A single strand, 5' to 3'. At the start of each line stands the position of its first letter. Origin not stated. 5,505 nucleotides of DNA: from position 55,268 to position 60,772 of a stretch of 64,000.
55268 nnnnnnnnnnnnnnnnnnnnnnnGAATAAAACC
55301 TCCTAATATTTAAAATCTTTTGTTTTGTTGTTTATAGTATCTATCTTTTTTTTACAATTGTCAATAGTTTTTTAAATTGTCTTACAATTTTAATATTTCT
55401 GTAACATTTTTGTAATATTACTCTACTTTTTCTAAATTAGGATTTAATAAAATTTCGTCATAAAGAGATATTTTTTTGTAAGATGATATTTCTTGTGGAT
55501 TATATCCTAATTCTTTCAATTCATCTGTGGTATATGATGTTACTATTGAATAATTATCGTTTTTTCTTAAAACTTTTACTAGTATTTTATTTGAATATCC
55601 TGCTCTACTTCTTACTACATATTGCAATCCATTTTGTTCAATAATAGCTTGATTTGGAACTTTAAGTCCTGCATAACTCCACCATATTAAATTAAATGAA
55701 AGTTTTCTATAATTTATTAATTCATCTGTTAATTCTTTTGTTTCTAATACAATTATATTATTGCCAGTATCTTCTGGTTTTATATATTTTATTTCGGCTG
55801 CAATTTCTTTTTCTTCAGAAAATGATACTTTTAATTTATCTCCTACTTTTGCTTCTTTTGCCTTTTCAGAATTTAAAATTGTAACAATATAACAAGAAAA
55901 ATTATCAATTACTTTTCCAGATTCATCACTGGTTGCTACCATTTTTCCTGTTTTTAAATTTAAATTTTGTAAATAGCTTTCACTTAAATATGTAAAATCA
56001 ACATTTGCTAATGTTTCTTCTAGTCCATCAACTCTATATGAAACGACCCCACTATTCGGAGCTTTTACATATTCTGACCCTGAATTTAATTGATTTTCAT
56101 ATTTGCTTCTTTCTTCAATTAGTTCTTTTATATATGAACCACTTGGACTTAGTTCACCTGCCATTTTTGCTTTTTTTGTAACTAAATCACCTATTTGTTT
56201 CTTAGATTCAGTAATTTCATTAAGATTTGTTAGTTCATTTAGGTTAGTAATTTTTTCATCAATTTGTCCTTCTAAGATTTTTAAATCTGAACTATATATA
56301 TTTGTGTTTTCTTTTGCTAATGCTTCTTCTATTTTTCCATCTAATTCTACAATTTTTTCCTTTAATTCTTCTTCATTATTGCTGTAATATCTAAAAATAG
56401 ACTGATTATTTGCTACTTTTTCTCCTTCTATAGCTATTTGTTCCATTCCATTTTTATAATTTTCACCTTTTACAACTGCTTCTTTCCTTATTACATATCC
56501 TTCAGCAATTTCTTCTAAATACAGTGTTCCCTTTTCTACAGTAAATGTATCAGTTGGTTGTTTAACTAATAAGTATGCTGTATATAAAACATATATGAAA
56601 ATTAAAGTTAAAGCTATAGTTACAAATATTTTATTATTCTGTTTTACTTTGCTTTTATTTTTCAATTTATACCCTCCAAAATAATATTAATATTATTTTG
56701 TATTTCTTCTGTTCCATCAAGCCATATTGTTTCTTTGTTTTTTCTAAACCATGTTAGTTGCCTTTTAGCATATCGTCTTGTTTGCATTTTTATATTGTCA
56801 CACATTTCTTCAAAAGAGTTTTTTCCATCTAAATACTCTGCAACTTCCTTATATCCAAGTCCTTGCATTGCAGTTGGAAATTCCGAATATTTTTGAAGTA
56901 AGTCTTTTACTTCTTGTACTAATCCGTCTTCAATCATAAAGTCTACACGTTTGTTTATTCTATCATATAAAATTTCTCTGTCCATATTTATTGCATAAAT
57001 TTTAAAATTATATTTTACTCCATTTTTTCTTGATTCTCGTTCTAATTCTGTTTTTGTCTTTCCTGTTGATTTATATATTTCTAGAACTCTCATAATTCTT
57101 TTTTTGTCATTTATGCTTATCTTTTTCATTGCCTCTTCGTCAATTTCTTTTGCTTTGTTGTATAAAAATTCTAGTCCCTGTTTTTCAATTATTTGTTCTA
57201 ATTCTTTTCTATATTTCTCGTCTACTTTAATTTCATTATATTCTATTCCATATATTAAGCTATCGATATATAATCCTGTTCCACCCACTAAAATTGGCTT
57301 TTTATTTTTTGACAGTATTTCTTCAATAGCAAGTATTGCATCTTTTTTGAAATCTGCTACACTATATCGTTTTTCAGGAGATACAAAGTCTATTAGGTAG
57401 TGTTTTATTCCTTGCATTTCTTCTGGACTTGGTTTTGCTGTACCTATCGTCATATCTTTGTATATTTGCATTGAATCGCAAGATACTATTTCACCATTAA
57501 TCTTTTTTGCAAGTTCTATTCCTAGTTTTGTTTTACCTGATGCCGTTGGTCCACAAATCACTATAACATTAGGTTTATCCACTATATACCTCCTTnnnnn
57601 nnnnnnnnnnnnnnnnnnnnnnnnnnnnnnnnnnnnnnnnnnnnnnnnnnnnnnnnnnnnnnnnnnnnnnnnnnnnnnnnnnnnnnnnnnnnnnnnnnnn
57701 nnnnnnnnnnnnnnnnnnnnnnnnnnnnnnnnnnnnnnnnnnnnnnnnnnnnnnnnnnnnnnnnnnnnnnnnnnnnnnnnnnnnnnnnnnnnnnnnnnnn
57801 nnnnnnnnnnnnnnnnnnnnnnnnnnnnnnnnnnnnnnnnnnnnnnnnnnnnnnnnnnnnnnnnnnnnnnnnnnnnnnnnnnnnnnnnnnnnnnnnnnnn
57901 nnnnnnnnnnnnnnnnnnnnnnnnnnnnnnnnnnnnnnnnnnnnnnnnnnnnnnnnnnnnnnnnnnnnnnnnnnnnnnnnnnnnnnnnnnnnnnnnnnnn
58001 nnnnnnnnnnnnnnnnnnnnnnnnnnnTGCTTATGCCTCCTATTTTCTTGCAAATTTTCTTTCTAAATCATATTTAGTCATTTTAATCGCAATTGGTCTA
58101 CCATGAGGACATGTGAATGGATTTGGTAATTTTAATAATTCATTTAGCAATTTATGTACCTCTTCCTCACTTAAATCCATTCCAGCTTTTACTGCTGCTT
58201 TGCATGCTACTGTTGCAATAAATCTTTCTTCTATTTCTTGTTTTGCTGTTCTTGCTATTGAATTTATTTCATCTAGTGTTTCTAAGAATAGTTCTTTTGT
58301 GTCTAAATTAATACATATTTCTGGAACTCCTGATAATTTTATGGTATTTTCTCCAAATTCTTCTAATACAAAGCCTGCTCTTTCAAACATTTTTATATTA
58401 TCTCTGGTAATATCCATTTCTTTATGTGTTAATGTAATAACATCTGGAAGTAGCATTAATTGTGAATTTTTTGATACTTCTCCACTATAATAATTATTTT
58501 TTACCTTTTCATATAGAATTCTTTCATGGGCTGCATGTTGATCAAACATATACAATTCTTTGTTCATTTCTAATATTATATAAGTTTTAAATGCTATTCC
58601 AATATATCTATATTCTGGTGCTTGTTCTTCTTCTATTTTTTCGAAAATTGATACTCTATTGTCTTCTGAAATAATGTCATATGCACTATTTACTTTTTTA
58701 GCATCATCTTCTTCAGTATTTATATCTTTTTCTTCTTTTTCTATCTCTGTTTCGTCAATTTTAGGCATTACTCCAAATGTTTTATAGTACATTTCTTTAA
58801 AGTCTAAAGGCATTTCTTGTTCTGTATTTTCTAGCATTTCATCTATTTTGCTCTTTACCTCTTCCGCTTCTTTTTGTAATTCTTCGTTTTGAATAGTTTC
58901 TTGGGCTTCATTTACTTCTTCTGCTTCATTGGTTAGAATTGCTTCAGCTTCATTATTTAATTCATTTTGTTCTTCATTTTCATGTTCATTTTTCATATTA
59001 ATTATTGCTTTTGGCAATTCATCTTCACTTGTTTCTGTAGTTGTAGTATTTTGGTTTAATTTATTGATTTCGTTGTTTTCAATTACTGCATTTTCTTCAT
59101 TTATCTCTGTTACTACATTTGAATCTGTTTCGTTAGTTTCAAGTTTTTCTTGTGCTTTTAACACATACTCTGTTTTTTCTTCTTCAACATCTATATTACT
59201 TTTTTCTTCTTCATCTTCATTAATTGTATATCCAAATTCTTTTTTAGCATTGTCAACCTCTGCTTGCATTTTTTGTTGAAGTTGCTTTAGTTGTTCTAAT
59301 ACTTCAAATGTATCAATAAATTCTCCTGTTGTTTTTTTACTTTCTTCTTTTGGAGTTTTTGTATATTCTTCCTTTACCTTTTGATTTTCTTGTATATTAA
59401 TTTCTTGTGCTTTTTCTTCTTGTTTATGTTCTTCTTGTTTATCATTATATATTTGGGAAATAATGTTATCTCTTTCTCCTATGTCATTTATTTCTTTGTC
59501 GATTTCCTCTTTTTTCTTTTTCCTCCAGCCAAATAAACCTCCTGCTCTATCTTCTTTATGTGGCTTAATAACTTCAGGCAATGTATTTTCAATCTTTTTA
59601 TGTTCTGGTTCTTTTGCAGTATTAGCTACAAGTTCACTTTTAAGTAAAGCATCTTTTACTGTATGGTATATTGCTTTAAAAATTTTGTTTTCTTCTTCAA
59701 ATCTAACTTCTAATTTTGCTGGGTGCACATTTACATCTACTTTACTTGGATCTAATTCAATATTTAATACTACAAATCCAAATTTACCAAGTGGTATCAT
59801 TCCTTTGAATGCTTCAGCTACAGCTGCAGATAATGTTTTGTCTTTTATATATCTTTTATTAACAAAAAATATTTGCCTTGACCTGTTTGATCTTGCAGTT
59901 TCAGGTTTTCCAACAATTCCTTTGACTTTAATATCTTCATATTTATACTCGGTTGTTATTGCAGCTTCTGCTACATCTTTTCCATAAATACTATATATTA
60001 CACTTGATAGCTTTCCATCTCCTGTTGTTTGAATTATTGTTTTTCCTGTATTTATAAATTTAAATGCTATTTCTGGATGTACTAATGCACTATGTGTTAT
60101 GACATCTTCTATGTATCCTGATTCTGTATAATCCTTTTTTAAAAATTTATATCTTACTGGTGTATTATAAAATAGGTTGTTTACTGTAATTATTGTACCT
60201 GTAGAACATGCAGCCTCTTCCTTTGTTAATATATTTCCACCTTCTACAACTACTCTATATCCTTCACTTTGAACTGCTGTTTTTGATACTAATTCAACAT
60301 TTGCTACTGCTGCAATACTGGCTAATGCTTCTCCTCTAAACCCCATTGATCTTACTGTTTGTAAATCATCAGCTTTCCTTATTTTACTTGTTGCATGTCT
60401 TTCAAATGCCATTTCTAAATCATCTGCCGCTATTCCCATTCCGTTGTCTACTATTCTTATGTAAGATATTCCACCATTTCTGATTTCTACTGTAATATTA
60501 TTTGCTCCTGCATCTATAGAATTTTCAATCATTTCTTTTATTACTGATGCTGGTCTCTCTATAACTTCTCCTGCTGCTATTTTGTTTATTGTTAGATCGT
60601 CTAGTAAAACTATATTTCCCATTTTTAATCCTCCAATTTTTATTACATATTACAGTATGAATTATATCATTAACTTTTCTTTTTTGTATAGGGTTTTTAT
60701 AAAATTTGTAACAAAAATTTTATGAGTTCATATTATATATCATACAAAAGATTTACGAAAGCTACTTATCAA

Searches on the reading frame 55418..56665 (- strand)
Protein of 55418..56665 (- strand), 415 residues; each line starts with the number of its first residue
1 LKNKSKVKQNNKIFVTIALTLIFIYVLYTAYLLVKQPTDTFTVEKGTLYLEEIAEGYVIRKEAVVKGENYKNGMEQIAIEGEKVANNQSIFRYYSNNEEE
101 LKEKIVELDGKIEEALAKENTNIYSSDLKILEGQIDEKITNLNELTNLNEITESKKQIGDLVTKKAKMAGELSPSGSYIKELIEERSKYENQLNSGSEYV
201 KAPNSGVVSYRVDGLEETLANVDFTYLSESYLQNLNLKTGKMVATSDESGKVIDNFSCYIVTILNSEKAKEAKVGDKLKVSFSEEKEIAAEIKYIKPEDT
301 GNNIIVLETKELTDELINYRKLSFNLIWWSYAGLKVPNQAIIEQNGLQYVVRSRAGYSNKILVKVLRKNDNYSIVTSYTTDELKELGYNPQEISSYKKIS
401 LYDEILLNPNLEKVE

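Call 61: search_protein_families(library=pfam, proteins=[window:55418-56665:-], max_evalue=0.00001)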
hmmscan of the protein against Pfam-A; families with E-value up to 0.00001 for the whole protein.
window:55418-56665:- (415 aa): 1 family
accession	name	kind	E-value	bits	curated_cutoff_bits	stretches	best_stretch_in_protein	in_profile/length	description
PF12700.13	HlyD_2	-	1.3e-53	182.7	25.1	1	4-410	3-408/416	HlyD family secretion protein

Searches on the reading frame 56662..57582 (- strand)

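Call 61: search_protein_families(library=pfam, proteins=[window:56662-57582:-], max_evalue=0.00001)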
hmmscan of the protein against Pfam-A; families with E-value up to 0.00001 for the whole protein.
window:56662-57582:- (306 aa): 2 families
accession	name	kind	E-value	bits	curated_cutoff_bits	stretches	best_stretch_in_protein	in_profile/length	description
PF01715.23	IPPT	-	7.5e-89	298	23.6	1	39-281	1-242/243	IPP transferase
PF01745.22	IPT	-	3.1e-11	43.6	20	1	5-65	2-63/233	Isopentenyl transferase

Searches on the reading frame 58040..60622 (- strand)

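Call 61: search_protein_families(library=pfam, proteins=[window:58040-60622:-], max_evalue=0.00001)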
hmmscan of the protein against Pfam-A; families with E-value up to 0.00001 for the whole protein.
window:58040-60622:- (860 aa): 4 families
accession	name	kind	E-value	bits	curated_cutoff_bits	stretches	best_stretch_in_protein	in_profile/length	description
PF01119.25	DNA_mis_repair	-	4.4e-39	133.2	26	1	209-326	1-118/119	DNA mismatch repair protein, C-terminal domain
PF08676.16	MutL_C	-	3e-33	114.9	25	1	674-815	1-140/142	MutL C terminal dimerisation domain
PF13589.12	HATPase_c_3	-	7.9e-12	45.8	25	1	25-118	4-97/137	Histidine kinase-, DNA gyrase B-, and HSP90-like ATPase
PF02518.31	HATPase_c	-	4.6e-08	33.9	26.4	1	22-84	4-64/111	Histidine kinase-, DNA gyrase B-, and HSP90-like ATPase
